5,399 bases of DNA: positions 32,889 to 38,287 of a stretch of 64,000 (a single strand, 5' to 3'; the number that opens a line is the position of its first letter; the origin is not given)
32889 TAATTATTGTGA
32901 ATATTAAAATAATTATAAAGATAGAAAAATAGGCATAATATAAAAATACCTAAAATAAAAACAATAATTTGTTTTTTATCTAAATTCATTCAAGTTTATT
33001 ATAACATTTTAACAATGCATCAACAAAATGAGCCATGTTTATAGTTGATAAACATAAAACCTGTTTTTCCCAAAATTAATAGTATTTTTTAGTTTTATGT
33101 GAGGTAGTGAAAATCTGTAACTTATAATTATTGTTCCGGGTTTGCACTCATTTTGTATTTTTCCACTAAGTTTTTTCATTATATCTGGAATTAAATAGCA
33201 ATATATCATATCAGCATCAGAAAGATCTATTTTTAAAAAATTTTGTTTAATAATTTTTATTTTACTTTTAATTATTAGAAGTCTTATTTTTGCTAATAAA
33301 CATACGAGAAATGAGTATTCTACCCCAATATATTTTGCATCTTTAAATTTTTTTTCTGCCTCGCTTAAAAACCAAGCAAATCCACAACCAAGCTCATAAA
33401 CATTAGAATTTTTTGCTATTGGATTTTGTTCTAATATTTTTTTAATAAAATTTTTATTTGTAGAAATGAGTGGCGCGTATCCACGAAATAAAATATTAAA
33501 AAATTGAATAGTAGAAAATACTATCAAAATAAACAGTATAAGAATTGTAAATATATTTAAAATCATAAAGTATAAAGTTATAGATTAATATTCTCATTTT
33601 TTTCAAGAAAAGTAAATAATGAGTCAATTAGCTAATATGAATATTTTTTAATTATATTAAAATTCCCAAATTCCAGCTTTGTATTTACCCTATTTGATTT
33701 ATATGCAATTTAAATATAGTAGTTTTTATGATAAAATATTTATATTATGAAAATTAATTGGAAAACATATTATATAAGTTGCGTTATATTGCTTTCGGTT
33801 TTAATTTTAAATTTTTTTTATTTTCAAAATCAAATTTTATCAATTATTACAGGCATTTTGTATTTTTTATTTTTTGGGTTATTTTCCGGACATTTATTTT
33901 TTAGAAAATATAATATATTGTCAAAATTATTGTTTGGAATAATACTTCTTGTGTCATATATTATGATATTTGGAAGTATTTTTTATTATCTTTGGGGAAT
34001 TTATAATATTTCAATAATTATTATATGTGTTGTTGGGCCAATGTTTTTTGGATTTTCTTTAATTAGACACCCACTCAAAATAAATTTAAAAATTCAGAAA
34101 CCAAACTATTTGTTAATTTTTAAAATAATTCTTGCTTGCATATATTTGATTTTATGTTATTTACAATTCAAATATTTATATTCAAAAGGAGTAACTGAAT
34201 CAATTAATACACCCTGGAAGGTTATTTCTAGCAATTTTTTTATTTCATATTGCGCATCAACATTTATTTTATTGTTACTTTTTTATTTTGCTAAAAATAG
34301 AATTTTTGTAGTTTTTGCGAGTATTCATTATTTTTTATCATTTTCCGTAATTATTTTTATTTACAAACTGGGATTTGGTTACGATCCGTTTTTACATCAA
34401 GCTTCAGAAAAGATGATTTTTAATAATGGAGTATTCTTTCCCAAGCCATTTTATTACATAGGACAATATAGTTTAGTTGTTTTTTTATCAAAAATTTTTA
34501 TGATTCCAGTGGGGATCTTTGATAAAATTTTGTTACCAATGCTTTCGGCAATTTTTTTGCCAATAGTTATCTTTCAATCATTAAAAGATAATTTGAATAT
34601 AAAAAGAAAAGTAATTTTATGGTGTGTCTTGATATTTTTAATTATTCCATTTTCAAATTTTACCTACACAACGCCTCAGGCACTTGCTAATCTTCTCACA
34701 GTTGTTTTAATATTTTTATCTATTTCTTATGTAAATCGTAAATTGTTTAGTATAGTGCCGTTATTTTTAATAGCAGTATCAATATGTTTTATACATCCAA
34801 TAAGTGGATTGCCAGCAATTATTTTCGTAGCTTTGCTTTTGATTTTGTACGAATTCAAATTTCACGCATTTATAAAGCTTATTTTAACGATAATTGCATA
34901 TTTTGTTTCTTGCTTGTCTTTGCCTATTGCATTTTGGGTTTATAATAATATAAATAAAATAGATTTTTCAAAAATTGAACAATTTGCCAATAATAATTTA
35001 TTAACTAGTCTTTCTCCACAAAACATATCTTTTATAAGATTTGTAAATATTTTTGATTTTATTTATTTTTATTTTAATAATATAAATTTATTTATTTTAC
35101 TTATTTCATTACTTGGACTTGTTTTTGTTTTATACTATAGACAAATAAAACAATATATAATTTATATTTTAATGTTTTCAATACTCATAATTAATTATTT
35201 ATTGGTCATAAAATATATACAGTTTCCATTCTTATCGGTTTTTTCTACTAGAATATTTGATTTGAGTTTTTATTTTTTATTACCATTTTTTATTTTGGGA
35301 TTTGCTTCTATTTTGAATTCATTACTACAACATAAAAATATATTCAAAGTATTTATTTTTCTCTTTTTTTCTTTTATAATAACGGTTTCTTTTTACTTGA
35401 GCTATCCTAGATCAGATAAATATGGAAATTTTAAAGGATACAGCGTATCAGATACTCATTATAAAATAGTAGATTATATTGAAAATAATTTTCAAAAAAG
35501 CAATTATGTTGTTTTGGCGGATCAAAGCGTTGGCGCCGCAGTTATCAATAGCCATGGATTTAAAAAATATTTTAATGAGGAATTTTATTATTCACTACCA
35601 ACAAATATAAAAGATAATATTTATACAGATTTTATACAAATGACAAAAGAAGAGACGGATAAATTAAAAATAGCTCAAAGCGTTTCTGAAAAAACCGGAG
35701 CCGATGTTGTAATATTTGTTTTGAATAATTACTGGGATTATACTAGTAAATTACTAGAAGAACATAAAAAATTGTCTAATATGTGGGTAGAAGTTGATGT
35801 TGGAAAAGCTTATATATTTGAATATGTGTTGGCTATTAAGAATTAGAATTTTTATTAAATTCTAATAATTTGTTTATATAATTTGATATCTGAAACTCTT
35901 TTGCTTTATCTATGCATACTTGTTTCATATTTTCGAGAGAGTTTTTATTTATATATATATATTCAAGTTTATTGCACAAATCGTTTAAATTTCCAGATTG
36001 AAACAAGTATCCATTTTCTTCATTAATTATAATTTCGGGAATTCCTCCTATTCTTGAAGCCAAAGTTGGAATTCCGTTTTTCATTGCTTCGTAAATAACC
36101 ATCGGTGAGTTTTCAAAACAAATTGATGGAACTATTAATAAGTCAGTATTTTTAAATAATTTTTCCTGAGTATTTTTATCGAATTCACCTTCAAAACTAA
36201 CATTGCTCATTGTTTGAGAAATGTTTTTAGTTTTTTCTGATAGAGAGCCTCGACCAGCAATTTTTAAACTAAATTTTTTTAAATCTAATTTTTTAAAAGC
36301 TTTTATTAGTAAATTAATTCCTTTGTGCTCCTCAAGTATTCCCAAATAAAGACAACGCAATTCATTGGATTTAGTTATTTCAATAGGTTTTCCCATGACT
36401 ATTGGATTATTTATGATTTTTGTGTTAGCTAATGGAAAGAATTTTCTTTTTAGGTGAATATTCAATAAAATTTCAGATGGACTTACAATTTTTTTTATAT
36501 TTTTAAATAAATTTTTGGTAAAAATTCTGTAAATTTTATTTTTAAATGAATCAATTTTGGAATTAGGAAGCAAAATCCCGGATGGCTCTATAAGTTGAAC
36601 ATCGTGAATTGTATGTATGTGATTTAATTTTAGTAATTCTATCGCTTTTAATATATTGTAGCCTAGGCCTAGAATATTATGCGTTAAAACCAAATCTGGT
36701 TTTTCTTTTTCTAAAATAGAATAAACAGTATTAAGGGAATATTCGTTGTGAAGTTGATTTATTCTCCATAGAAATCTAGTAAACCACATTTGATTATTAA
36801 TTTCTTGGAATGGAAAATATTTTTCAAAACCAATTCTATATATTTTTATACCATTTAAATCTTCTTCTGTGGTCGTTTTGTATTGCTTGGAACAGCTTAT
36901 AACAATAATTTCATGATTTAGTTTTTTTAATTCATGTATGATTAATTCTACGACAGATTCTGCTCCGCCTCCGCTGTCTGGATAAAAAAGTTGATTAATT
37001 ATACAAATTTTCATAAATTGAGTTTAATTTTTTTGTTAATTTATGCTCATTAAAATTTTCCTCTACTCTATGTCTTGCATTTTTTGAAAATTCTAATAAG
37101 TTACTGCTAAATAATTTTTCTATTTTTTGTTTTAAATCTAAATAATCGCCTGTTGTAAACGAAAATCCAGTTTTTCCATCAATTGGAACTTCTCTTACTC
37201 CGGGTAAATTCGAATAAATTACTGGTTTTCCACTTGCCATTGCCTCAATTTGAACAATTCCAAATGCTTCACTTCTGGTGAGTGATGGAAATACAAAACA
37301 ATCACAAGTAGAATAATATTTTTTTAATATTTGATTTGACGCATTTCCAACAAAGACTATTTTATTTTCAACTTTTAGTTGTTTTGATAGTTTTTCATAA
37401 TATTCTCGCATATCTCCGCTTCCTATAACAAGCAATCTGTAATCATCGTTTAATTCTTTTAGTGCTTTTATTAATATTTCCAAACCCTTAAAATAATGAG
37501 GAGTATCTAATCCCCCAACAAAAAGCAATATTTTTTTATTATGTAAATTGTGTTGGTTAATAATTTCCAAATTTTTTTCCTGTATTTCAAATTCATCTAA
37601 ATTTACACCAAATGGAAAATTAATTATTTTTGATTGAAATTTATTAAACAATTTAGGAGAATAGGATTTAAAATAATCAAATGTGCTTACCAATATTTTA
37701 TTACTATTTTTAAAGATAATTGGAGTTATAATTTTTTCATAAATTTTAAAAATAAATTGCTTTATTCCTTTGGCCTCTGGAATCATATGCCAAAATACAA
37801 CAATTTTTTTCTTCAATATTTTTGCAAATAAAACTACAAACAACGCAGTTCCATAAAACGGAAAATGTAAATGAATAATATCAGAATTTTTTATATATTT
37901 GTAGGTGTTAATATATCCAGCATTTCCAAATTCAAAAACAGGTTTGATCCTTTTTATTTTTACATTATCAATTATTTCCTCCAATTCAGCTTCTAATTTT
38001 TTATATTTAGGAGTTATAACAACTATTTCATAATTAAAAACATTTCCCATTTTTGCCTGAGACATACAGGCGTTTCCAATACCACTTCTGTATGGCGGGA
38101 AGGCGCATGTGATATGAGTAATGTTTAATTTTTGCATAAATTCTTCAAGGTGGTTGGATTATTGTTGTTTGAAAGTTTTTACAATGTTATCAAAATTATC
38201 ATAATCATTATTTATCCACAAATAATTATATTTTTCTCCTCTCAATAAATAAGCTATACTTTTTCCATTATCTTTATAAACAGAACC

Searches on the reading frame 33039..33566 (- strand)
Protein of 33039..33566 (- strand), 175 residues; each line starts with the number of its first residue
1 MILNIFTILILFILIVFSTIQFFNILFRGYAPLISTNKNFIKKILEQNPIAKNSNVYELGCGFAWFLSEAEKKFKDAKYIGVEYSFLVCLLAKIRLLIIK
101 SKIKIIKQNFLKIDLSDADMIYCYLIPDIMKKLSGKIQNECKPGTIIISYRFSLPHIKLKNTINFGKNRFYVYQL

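Call 58: search_protein_families(library=pfam, proteins=[window:33039-33566:-], max_evalue=0.0001)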
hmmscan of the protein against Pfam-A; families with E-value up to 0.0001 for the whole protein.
window:33039-33566:- (175 aa): 1 family
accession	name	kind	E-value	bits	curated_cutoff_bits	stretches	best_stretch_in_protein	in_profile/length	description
PF00398.26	RrnaAD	-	8.2e-05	22.3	24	1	36-117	14-92/263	Ribosomal RNA adenine dimethylase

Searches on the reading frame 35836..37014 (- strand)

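Call 58: search_protein_families(library=pfam, proteins=[window:35836-37014:-], max_evalue=0.0001)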
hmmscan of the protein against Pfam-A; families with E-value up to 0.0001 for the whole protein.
window:35836-37014:- (392 aa): 4 families
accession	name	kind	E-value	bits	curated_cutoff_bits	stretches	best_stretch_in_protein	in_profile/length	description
PF00534.26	Glycos_transf_1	-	7.3e-29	100.9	26.4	1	216-365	13-167/172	Glycosyl transferases group 1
PF13692.12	Glyco_trans_1_4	-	1.7e-23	83.9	27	1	220-354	3-140/142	Glycosyl transferases group 1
PF13439.12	Glyco_transf_4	-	5.4e-16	59.5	28.5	1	16-205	2-166/170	Glycosyltransferase Family 4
PF13579.12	Glyco_trans_4_4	-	1.2e-06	29.4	29.7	1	16-188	1-143/158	Glycosyl transferase 4-like domain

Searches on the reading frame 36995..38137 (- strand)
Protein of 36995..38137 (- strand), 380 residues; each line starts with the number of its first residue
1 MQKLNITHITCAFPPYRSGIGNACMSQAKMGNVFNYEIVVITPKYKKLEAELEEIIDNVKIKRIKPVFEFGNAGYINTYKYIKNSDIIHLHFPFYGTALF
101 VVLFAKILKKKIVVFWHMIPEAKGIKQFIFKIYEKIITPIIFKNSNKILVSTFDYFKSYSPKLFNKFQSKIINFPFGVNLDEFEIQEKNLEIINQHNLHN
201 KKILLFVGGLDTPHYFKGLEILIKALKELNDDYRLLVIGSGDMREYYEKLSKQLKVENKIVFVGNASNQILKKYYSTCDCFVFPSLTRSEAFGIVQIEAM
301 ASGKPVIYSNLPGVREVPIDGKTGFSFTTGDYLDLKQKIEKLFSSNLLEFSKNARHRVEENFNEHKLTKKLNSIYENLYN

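Call 58: search_protein_families(library=pfam, proteins=[window:36995-38137:-], max_evalue=0.0001)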
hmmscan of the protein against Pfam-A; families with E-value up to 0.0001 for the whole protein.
window:36995-38137:- (380 aa): 4 families
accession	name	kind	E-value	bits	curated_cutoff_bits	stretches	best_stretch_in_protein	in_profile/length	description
PF00534.26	Glycos_transf_1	-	2e-38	132.1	26.4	1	191-357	4-164/172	Glycosyl transferases group 1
PF13692.12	Glyco_trans_1_4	-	7.9e-32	110.9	27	1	202-344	2-141/142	Glycosyl transferases group 1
PF20706.3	GT4-conflict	-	2.2e-05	24.1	26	1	199-315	195-317/385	Family 4 Glycosyltransferase in conflict systems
PF13439.12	Glyco_transf_4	-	2.7e-05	24.7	28.5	1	35-148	19-137/170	Glycosyltransferase Family 4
